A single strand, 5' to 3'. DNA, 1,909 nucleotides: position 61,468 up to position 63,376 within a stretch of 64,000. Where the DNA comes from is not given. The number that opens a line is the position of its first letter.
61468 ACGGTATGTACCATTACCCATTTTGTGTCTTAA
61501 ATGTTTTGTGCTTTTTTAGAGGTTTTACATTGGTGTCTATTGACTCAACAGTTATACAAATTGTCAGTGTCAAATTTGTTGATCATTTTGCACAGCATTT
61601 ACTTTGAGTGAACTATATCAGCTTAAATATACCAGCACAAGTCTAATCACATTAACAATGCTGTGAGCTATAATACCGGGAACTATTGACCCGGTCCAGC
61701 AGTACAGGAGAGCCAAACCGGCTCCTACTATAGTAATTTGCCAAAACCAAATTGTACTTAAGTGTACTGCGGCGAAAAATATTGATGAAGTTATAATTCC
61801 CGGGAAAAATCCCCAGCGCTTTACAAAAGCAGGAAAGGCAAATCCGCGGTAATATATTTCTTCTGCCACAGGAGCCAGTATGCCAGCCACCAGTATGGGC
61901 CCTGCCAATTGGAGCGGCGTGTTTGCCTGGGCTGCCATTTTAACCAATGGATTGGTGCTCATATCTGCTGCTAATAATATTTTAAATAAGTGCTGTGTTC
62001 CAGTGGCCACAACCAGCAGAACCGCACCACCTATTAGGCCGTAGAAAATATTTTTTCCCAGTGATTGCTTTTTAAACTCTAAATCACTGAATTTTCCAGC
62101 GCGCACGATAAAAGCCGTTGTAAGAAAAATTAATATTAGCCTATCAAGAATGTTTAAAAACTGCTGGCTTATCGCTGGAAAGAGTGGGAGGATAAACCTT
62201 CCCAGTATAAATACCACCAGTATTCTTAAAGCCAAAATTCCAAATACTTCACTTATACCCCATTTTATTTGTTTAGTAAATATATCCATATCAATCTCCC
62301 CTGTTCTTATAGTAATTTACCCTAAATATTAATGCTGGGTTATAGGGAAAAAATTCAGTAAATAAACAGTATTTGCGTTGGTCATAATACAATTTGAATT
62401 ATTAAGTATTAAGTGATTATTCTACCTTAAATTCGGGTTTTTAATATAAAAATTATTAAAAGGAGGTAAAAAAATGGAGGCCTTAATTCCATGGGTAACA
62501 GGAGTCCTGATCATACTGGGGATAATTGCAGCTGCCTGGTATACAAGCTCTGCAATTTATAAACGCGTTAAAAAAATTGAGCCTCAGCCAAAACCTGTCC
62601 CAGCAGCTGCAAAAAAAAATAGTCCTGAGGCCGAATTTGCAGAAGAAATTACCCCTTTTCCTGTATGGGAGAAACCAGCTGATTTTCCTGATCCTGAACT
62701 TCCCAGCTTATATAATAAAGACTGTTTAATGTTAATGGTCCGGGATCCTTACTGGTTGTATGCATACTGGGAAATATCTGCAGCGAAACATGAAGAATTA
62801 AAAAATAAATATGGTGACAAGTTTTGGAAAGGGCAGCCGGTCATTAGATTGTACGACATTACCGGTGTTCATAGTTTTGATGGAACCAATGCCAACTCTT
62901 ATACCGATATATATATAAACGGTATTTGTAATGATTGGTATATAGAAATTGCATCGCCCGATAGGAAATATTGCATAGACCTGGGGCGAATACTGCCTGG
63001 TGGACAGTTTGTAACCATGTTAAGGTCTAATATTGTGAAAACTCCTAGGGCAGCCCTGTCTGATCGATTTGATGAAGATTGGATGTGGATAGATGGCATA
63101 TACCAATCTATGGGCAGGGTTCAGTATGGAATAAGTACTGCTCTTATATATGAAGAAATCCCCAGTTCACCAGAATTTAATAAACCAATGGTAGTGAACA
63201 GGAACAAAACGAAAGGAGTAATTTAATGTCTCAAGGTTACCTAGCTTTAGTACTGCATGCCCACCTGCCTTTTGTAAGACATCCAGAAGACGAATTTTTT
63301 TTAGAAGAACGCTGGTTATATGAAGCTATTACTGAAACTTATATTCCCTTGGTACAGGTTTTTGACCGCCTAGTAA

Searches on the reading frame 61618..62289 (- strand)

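Call 67: search_protein_families(library=pfam, proteins=[window:61618-62289:-], max_evalue=0.001)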
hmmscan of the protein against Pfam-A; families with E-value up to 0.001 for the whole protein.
window:61618-62289:- (223 aa): 1 family
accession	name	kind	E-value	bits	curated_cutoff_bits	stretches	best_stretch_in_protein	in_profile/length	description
PF02517.21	Rce1-like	-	5.5e-19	68.7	22.4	1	129-215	5-93/93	Type II CAAX prenyl endopeptidase Rce1-like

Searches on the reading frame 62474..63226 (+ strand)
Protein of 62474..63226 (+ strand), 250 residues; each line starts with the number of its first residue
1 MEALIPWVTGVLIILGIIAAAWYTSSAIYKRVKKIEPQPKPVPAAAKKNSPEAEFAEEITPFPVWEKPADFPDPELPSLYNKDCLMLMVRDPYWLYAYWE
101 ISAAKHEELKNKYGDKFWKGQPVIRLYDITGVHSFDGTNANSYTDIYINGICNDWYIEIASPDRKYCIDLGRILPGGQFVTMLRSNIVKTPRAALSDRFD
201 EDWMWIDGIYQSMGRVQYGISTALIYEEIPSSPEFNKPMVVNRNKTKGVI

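Call 32: find_encoding_contigs(protein=window:62474-63226:+, flank=10000, max_places=4)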
Protein window:62474-63226:+ (250 aa): 2 contigs read that carry it; 1 place shown.
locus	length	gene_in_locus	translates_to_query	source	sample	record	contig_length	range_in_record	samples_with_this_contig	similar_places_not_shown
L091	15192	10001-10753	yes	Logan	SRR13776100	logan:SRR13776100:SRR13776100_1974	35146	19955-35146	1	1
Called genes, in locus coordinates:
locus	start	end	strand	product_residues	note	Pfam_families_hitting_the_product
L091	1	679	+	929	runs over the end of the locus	PF00133:tRNA-synt_1, PF01921:tRNA-synt_1f (faint), PF09334:tRNA-synt_1g, PF13603:tRNA-synt_1_2, PF01406:tRNA-synt_1e (weak), PF08264:Anticodon_1, PF06827:zf-FPG_IleRS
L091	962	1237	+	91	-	-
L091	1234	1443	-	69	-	PF00269:SASP (weak)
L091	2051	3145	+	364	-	PF01571:GCV_T, PF08669:GCV_T_C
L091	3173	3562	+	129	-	PF01597:GCV_H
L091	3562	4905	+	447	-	PF02347:GDC-P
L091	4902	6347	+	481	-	PF02347:GDC-P, PF01212:Beta_elim_lyase (weak), PF00266:Aminotran_5, PF21478:GcvP2_C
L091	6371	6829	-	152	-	PF00588:SpoU_methylase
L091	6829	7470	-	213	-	PF14520:HHH_5 (faint), PF00730:HhH-GPD, PF00633:HHH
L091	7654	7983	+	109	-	PF03956:Lys_export (weak)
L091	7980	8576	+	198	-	PF03956:Lys_export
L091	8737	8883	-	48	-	-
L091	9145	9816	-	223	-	PF02517:Rce1-like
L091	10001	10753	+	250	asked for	PF16258:DUF4912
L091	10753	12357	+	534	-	PF03065:Glyco_hydro_57, PF09210:BE_C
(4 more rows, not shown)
